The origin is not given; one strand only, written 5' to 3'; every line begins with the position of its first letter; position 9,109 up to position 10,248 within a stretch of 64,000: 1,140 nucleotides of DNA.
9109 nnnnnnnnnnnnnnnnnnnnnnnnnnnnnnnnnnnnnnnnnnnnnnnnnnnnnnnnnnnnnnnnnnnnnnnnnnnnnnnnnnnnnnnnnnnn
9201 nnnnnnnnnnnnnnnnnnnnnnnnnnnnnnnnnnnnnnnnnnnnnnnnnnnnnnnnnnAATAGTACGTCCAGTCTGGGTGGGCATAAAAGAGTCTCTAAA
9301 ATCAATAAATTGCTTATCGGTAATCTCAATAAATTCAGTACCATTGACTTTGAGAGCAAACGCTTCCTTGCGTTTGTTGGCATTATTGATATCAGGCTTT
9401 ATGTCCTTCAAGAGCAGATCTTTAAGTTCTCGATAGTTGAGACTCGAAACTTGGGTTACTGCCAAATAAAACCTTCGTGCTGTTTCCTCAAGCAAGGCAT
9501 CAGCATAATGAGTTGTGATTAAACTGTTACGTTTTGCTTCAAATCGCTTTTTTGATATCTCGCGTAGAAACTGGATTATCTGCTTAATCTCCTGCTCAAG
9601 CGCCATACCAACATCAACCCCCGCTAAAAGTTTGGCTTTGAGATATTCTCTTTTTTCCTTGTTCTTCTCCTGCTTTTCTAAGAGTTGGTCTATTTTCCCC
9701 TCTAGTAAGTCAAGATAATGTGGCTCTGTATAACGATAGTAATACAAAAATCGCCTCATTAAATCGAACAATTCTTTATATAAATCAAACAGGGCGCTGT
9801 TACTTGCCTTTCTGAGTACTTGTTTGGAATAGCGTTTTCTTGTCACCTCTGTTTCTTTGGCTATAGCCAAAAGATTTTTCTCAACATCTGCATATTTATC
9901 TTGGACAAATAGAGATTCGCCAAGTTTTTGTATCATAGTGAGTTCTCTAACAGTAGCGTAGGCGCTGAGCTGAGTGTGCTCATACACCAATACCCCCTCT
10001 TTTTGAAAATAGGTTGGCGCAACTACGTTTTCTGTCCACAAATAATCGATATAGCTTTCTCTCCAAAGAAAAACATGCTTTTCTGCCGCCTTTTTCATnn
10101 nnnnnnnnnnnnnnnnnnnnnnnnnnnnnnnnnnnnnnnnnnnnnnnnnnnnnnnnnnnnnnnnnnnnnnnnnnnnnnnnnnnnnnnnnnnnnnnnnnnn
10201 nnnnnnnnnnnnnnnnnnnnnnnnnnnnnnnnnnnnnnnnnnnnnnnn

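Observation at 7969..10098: PEP-utilising phosphotransferase split into two ORFs with permuted domain order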

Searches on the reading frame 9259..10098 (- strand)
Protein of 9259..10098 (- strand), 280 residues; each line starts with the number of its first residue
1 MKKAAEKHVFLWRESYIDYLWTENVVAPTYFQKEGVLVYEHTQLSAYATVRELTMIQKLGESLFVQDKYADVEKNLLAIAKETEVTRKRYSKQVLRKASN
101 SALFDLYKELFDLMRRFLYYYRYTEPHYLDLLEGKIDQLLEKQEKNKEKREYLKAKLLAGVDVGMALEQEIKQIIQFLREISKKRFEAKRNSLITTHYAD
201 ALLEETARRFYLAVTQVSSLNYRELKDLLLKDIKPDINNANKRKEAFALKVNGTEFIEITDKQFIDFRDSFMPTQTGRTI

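Call 42: search_protein_representatives(protein=window:9259-10098:-)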
Query: 280 residues. Proteins with E-value up to 0.001 (for the whole library): 35; up to 1e-10: 18; up to 1e-30: 5. The best 35 are listed.
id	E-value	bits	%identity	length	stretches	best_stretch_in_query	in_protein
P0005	2.0e-127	440.8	75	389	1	1-277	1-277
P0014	2.5e-49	184.9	42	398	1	7-254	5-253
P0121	1.7e-41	159.3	38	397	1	9-255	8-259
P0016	1.9e-36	142.7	36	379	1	9-276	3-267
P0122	5.2e-33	131.4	33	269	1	10-261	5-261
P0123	5.4e-30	121.6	33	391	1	7-252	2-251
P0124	8.2e-30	121.0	33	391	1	8-260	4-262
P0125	9.1e-30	120.8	34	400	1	6-254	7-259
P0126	4.5e-29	118.6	33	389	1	8-262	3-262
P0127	7.9e-29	117.7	33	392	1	8-265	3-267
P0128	2.0e-28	116.4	30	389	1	8-262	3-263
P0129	5.2e-27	111.8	33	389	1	6-265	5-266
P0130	9.9e-25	104.3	31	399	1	7-267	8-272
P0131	1.1e-23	100.8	39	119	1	2-118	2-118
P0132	3.6e-18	82.8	31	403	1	7-268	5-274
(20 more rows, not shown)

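Call 60: find_encoding_contigs(protein=P0121, flank=8000, max_places=2)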
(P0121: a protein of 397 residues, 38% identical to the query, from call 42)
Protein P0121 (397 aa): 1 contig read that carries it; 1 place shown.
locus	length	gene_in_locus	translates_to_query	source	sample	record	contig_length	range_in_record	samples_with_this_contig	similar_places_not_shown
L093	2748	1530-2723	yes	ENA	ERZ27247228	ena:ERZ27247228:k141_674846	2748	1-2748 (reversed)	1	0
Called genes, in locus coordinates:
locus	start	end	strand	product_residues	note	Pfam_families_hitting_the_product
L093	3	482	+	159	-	?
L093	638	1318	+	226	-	-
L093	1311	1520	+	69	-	-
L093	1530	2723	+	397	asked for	PF00391:PEP-utilizers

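Call 61: find_encoding_contigs(protein=P0123, flank=8000, max_places=2)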
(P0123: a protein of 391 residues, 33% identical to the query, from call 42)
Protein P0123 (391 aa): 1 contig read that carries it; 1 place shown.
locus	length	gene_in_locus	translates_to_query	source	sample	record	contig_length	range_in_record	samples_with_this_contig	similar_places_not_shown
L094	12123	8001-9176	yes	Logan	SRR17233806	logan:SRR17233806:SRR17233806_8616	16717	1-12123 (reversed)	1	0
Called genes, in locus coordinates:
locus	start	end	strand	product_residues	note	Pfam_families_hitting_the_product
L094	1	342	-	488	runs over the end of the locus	PF01336:tRNA_anti-codon, PF00152:tRNA-synt_2, PF01409:tRNA-synt_2d (faint)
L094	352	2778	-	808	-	PF00133:tRNA-synt_1, PF09334:tRNA-synt_1g, PF08264:Anticodon_1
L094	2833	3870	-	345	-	PF02016:Peptidase_S66, PF17676:Peptidase_S66C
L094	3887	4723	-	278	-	PF00291:PALP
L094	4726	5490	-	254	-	PF01978:TrmB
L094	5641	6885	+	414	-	PF00501:AMP-binding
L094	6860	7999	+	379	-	PF00501:AMP-binding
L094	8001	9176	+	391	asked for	PF00391:PEP-utilizers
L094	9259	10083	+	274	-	PF01326:PPDK_N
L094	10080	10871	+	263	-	PF04909:Amidohydro_2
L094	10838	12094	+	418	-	PF00155:Aminotran_1_2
